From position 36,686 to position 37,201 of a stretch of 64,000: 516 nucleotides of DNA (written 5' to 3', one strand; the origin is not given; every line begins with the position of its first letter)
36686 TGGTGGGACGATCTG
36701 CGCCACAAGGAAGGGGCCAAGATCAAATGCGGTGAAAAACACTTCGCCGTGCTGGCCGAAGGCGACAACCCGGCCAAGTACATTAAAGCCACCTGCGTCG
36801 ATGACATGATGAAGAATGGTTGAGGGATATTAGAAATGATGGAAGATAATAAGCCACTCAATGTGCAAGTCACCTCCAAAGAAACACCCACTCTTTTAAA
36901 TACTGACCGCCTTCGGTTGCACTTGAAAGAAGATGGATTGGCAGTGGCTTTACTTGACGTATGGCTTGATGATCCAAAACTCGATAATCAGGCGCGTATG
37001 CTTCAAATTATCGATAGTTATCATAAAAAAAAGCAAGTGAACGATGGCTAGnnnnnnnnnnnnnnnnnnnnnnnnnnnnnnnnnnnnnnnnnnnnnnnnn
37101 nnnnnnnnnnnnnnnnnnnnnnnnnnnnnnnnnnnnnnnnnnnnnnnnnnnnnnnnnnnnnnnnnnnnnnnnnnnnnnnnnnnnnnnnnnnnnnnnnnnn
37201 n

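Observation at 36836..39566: Rad50/RloC-like ABC ATPase with a CPLCG zinc-hook and an extra C-terminal domain, coupled to a 71-aa protein downstream of the R-M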

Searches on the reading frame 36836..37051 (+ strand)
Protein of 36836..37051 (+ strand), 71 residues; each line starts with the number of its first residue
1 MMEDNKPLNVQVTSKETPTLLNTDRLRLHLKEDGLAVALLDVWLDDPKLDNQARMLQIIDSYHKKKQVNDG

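Call 5: search_protein_families(library=pfam, proteins=[window:36836-37051:+], max_evalue=0.01)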
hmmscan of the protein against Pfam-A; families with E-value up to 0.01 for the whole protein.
window:36836-37051:+ (71 aa): 0 families

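Call 6: search_protein_families(library=padloc, proteins=[window:36836-37051:+], max_evalue=0.01)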
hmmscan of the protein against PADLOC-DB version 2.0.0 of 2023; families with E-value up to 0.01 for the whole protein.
window:36836-37051:+ (71 aa): 0 families

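Call 7: search_protein_families(library=ncbifam, proteins=[window:36836-37051:+], max_evalue=0.1)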
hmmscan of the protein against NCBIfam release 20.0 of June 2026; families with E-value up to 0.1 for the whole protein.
window:36836-37051:+ (71 aa): 0 families

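Call 19: search_protein_families(library=pfam, proteins=[window:36836-37051:+], max_evalue=10)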
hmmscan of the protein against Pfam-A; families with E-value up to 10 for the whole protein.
window:36836-37051:+ (71 aa): 0 families

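Call 66: search_solved_structures(query=A5, max_evalue=10)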
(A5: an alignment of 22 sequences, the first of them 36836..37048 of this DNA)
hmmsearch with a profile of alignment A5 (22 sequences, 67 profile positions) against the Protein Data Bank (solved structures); distinct sequences matched with E-value up to 10: 7.
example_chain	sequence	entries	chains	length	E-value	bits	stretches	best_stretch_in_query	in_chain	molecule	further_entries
6ghu_B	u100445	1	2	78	0.052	16.9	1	15-40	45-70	Type II secretion system protein L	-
5n7l_A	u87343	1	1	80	0.053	16.8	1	15-41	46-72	Type II secretion system protein L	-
2ke4_A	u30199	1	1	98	0.12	15.7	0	5-19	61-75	Cdc42-interacting protein 4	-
5frg_A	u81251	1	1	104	1.1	12.6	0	5-20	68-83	FORMIN-BINDING PROTEIN 1-LIKE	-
2wzf_A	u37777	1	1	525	1.7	12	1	20-46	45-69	GLUCOSYLTRANSFERASE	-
3qg5_C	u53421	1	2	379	8.1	9.8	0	32-60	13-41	Mre11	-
3tho_B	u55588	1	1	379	8.1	9.8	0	32-60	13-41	Exonuclease, putative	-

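Call 67: find_homologous_proteins(query=A5, max_evalue=0.01)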
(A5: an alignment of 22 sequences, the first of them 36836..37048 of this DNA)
Query A5 (22 sequences) (71 aa, profile of the alignment): 63 proteins with E <= 0.01 among 3436 candidates.
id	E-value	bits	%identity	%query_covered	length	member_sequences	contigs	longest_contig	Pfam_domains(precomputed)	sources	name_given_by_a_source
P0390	3.2e-22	96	48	30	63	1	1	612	-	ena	-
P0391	7.7e-21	92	38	30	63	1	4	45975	-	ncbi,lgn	ncbi:MAG: hypothetical protein ACE5IQ_05610 [Candidatus Methylomirabilales bacterium]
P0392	3.0e-20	90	52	30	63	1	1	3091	-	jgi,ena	-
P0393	9.3e-20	88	48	35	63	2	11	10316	-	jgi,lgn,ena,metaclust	metaclust:\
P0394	1.9e-19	87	53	27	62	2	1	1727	-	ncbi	-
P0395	5.3e-19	86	45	28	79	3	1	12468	-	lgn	-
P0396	8.7e-19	85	41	31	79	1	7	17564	-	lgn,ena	-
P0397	1.3e-18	85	41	31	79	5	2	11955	-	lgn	-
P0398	1.6e-18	84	28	76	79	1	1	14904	-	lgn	-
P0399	3.0e-18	83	48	30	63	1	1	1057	-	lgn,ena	-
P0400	4.1e-18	83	45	41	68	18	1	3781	-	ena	-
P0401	9.8e-18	82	38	34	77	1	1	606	-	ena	-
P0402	1.6e-17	81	50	28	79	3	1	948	-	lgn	-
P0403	3.9e-17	80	33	62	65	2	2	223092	-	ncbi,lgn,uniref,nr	ncbi:hypothetical protein [Tardiphaga robiniae]|uniref:hypothetical protein n=1 Tax=Tardiphaga robin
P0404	4.2e-17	80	45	31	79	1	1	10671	-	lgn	-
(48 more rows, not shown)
